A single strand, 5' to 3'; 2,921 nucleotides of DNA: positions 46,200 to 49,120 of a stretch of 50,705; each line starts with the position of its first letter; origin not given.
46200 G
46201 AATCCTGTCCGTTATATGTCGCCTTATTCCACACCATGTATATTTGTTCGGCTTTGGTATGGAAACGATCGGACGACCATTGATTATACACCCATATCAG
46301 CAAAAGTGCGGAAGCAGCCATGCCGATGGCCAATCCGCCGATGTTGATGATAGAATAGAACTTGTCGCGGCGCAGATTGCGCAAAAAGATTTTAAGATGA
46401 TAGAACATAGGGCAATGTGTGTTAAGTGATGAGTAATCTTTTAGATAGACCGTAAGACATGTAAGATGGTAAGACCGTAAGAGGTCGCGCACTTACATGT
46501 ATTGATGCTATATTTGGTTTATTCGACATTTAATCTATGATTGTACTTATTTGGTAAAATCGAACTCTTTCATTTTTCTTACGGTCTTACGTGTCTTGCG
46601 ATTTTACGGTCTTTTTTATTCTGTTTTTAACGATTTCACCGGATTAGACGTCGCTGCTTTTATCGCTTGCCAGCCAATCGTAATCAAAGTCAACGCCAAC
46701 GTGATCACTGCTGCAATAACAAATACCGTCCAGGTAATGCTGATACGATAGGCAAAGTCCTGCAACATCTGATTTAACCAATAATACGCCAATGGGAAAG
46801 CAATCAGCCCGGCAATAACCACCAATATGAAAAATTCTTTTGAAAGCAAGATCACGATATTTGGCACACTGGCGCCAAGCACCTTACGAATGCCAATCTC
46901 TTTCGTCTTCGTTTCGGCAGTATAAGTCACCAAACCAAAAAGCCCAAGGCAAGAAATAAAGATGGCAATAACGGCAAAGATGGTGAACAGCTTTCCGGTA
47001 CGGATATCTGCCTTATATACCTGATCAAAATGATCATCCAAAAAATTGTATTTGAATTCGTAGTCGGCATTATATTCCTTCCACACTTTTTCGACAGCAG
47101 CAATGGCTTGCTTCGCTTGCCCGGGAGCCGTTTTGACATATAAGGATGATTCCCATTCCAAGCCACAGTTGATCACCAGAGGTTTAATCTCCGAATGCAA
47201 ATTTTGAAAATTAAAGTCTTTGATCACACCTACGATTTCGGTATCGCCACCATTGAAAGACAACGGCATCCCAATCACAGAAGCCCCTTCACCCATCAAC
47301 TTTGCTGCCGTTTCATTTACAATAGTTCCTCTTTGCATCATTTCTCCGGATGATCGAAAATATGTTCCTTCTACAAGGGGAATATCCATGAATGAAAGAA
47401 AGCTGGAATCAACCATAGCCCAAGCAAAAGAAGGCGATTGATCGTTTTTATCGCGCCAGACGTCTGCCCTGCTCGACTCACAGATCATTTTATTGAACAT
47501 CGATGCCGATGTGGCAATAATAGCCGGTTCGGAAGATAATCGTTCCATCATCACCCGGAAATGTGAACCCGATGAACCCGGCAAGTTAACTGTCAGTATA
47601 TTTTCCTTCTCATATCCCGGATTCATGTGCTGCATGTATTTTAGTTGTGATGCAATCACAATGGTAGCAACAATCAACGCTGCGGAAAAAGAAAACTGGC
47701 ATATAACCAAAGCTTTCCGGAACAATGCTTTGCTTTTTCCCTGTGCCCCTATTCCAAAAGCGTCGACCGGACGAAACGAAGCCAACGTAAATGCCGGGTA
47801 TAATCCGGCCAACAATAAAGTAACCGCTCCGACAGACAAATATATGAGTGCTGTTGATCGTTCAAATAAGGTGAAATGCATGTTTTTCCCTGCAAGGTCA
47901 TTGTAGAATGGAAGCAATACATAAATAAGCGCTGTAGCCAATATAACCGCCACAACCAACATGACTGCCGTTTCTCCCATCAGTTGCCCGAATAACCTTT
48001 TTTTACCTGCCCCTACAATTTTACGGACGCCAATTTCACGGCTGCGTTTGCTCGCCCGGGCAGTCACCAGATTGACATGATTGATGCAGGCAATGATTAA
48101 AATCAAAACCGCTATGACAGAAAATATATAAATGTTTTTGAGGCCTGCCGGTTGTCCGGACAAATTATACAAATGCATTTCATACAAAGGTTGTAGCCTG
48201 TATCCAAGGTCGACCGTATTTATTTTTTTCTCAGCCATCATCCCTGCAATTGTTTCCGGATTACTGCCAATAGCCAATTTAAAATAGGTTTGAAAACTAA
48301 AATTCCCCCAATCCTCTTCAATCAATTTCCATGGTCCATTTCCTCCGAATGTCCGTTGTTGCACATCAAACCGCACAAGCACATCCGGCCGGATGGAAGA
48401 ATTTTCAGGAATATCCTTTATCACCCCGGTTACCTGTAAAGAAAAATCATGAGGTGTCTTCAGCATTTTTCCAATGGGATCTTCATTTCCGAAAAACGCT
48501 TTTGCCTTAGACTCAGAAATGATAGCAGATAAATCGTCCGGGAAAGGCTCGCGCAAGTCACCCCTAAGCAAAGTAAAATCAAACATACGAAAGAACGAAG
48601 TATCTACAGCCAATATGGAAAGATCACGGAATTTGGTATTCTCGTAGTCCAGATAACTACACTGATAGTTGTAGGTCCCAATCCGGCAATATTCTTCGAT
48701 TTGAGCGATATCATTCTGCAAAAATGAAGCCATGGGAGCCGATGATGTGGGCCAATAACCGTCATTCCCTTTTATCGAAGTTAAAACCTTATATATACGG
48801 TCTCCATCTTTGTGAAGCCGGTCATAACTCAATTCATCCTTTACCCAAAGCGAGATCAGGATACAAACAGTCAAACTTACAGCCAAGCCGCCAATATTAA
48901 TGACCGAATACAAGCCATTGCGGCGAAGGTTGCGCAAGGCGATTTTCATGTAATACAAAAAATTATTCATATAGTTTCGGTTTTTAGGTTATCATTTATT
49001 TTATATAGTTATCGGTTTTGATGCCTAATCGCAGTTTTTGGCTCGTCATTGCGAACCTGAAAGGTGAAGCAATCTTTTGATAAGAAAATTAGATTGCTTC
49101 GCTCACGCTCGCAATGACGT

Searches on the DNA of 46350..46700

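Call 58: search_rna_families(source=window, start=46350, end=46700, threshold=evalue, max_evalue=1)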
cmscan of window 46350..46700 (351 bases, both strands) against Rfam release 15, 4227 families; matches with E-value up to 1: 0.
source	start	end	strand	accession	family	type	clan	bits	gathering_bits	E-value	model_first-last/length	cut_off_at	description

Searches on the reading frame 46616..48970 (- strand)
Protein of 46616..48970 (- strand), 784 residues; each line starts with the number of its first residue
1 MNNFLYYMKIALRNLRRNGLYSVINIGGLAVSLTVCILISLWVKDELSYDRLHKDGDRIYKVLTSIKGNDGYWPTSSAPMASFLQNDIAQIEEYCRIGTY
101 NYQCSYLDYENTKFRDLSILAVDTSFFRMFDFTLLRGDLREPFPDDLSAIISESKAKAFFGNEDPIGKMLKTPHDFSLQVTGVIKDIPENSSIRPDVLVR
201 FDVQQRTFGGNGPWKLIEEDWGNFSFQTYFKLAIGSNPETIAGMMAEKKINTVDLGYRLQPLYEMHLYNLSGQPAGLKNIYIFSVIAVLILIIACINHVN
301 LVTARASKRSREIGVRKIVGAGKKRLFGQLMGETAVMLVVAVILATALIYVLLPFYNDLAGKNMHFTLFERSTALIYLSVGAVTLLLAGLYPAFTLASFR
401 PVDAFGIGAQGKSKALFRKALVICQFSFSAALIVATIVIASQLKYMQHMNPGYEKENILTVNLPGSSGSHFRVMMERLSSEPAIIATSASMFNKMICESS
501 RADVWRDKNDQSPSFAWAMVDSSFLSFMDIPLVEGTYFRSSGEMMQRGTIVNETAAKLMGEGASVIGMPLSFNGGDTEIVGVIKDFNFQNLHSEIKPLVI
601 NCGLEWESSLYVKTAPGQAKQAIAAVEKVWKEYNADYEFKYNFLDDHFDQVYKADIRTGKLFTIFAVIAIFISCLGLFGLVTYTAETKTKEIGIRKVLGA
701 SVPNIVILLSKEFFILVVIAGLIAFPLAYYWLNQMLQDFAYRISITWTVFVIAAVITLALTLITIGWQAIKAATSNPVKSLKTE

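Call 9: search_protein_families(library=pfam, proteins=[window:46616-48970:-], max_evalue=0.01)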
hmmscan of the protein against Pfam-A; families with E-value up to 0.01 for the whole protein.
window:46616-48970:- (784 aa): 2 families
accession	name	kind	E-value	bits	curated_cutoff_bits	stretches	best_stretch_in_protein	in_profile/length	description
PF12704.14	MacB_PCD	-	1.6e-25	91.1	27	2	22-242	1-201/207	MacB-like periplasmic core domain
PF02687.27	FtsX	-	5.4e-23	81.8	25.5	2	285-397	2-116/120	FtsX-like permease C-terminal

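Call 14: find_encoding_contigs(protein=window:46616-48970:-, flank=5000, max_places=10)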
Protein window:46616-48970:- (784 aa): no gene with exactly this product is on record in the collection.
